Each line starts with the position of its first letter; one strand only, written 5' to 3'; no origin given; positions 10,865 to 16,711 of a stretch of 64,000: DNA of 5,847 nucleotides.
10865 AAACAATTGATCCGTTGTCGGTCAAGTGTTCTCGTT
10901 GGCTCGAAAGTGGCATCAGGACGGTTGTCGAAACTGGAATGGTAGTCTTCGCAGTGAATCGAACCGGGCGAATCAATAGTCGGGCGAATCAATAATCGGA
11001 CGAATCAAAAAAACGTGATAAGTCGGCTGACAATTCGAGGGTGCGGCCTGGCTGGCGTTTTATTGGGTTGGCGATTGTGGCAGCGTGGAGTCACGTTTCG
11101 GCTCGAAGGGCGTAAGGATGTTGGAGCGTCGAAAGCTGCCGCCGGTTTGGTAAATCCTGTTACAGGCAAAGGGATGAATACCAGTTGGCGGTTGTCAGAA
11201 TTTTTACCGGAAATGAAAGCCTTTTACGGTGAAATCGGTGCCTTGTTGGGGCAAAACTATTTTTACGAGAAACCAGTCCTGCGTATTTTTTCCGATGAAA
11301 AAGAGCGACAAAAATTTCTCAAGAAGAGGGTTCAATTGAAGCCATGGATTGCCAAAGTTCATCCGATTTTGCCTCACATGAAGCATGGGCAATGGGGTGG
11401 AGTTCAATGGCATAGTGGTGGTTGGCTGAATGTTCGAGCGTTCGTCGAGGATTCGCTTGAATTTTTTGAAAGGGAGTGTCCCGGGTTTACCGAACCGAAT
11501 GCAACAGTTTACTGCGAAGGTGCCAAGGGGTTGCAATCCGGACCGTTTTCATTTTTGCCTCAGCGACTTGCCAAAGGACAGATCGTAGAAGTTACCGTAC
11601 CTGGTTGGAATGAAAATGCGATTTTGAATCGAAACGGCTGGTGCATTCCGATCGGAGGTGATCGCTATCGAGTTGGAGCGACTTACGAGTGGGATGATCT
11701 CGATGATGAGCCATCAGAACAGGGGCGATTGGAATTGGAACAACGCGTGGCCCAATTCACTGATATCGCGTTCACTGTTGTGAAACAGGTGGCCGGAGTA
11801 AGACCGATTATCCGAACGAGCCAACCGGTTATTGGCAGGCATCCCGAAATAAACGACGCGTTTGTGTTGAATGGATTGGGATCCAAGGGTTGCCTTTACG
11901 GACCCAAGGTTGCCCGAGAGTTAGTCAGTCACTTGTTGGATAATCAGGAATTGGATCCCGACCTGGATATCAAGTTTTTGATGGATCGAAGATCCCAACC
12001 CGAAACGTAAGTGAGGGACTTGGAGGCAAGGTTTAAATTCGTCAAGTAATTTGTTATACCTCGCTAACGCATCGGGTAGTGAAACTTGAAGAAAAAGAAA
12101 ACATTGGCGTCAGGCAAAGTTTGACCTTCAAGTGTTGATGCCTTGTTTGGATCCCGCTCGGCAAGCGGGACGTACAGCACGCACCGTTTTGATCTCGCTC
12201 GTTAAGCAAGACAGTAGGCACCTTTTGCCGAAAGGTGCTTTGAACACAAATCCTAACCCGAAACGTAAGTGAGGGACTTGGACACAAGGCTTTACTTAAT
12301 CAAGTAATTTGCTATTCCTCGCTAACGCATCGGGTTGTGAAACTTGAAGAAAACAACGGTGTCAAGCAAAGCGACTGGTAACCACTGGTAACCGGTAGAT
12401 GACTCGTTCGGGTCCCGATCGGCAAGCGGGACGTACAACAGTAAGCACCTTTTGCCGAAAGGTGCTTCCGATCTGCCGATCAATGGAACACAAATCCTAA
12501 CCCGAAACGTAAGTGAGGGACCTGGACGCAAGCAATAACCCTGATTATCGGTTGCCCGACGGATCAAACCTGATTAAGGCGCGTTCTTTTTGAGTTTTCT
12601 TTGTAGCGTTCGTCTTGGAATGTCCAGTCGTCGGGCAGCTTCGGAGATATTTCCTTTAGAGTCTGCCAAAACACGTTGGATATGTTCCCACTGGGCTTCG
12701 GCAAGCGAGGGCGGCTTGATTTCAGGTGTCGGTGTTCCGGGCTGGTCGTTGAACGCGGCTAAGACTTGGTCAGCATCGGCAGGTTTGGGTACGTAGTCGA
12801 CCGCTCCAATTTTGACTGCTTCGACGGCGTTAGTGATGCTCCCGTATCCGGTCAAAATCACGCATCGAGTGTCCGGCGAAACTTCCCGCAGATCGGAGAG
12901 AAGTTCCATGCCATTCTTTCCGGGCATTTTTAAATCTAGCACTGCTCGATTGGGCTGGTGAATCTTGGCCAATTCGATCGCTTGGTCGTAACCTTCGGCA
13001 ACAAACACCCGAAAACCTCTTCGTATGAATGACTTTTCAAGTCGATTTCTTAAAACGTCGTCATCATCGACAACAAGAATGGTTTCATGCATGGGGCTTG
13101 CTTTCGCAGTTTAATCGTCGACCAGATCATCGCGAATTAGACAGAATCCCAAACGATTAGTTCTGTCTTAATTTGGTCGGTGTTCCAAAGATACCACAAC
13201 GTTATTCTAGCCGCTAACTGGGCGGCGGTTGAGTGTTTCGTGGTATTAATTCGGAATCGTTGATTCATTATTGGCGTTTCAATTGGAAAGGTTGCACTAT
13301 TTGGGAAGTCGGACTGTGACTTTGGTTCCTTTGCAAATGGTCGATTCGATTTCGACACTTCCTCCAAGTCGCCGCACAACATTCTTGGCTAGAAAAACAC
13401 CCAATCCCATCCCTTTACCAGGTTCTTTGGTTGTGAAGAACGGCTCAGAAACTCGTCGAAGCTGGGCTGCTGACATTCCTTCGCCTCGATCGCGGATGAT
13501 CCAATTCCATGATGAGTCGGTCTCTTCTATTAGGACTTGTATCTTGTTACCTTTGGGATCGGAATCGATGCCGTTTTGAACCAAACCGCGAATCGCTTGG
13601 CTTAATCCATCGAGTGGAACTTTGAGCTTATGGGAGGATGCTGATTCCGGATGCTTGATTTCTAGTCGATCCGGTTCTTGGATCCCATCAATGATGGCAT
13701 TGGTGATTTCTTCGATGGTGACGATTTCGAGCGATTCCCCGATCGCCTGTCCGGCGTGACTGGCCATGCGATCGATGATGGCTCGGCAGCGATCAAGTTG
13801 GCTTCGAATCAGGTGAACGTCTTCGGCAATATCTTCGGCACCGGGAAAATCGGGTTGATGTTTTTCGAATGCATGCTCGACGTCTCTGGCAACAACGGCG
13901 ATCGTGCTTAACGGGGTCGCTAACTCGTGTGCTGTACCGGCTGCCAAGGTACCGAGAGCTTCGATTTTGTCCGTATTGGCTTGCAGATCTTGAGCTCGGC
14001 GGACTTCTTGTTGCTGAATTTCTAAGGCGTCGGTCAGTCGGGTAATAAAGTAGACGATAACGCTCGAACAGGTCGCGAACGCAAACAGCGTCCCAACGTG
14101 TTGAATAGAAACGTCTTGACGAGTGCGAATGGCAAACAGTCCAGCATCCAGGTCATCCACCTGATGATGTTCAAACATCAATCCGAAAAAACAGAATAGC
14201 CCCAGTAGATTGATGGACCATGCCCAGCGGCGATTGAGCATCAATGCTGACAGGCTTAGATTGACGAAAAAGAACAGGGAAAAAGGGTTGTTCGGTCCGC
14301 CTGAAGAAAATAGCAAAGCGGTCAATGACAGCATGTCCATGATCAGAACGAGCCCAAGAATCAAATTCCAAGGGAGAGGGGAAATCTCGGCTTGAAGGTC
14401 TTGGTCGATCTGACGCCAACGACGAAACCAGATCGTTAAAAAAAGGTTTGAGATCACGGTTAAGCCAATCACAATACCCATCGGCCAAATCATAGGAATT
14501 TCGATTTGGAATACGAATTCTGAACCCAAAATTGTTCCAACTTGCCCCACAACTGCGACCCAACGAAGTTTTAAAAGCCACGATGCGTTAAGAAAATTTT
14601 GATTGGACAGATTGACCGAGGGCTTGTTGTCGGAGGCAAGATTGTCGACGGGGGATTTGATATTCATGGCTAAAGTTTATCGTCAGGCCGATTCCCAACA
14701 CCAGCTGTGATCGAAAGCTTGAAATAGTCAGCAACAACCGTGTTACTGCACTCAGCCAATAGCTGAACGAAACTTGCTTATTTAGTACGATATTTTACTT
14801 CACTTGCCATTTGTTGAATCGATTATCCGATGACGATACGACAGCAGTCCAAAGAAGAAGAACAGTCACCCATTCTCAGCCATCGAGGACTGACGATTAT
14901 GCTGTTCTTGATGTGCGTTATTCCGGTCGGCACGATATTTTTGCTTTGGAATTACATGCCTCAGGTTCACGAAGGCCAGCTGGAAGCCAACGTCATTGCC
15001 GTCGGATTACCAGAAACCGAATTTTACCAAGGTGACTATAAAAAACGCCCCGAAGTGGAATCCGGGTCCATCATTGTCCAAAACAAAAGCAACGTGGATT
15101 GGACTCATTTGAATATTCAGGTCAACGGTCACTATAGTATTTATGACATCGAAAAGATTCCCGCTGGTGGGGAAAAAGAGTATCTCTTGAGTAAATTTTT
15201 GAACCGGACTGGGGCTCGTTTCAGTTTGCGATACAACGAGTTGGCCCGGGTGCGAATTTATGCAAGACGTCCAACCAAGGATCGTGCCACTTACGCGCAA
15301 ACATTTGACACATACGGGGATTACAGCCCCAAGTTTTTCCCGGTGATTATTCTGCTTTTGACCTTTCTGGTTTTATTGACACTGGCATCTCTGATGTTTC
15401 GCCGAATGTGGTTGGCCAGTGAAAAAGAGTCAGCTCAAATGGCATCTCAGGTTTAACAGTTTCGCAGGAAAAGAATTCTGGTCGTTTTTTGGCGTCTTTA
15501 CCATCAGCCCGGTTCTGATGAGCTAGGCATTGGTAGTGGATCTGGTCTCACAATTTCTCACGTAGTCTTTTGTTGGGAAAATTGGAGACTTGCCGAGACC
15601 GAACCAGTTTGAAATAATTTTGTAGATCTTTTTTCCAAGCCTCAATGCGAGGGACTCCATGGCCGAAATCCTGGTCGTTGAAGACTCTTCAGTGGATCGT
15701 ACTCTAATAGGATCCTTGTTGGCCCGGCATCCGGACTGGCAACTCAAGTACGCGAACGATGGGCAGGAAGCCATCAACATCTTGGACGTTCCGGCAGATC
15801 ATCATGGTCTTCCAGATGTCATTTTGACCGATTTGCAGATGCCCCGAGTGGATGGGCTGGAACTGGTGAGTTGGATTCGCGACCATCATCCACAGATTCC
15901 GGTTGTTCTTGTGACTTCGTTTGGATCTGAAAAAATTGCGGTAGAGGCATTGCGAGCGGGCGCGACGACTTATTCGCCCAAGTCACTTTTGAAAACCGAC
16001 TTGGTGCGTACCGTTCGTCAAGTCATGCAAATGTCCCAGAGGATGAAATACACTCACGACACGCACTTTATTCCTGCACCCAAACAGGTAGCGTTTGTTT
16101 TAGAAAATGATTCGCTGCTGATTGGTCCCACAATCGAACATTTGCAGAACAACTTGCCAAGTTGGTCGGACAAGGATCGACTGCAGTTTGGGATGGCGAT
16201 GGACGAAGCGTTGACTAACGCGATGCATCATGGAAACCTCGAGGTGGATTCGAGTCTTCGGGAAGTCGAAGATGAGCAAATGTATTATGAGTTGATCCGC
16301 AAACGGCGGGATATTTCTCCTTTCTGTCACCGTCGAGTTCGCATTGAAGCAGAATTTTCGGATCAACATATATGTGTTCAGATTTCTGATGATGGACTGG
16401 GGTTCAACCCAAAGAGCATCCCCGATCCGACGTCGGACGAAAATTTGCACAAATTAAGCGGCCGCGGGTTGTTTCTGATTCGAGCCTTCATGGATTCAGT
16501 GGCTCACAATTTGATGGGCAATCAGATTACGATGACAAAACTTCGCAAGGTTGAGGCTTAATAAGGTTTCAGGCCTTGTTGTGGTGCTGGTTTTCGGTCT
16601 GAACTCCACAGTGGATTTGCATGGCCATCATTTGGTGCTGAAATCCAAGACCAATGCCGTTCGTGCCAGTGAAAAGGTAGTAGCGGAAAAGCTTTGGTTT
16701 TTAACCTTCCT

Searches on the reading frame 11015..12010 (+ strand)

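Call 72: search_protein_families(library=pfam, proteins=[window:11015-12010:+], max_evalue=0.00001)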
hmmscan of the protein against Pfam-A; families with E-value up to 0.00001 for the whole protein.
window:11015-12010:+ (331 aa): 1 family
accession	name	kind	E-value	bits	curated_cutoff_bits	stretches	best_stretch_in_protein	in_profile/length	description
PF01266.30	DAO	-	2.8e-18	67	27.9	1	162-304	196-351/353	FAD dependent oxidoreductase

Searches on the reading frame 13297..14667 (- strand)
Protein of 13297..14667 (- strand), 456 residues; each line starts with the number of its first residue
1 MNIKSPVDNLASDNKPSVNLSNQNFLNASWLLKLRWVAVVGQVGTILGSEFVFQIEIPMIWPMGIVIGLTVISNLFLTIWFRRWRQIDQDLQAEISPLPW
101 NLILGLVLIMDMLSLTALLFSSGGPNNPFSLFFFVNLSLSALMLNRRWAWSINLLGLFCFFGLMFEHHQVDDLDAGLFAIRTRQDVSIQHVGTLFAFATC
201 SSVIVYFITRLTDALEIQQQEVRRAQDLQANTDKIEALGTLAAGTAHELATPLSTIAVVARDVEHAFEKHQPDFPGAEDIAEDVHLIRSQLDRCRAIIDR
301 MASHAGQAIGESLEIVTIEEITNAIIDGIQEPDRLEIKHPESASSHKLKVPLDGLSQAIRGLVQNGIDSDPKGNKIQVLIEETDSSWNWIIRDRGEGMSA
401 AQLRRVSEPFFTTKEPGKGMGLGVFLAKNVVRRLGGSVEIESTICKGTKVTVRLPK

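Call 72: search_protein_families(library=pfam, proteins=[window:13297-14667:-], max_evalue=0.00001)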
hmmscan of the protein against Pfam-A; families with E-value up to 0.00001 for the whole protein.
window:13297-14667:- (456 aa): 2 families
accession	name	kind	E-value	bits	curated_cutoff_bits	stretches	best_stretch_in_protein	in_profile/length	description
PF02518.31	HATPase_c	-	1.5e-18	67.7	26.4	1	353-455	4-108/111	Histidine kinase-, DNA gyrase B-, and HSP90-like ATPase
PF00512.31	HisKA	-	2.8e-06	27.7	26.9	0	238-301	2-57/66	His Kinase A (phospho-acceptor) domain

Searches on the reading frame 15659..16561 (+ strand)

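Call 72: search_protein_families(library=pfam, proteins=[window:15659-16561:+], max_evalue=0.00001)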
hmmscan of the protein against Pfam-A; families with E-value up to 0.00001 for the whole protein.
window:15659-16561:+ (300 aa): 2 families
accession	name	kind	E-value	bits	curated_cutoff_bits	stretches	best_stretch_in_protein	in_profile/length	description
PF00072.30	Response_reg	-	2.5e-22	79.6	30.2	1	4-119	1-110/111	Response regulator receiver domain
PF13581.12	HATPase_c_2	-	9.6e-19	68.1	27.4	1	169-294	24-127/127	Histidine kinase-like ATPase domain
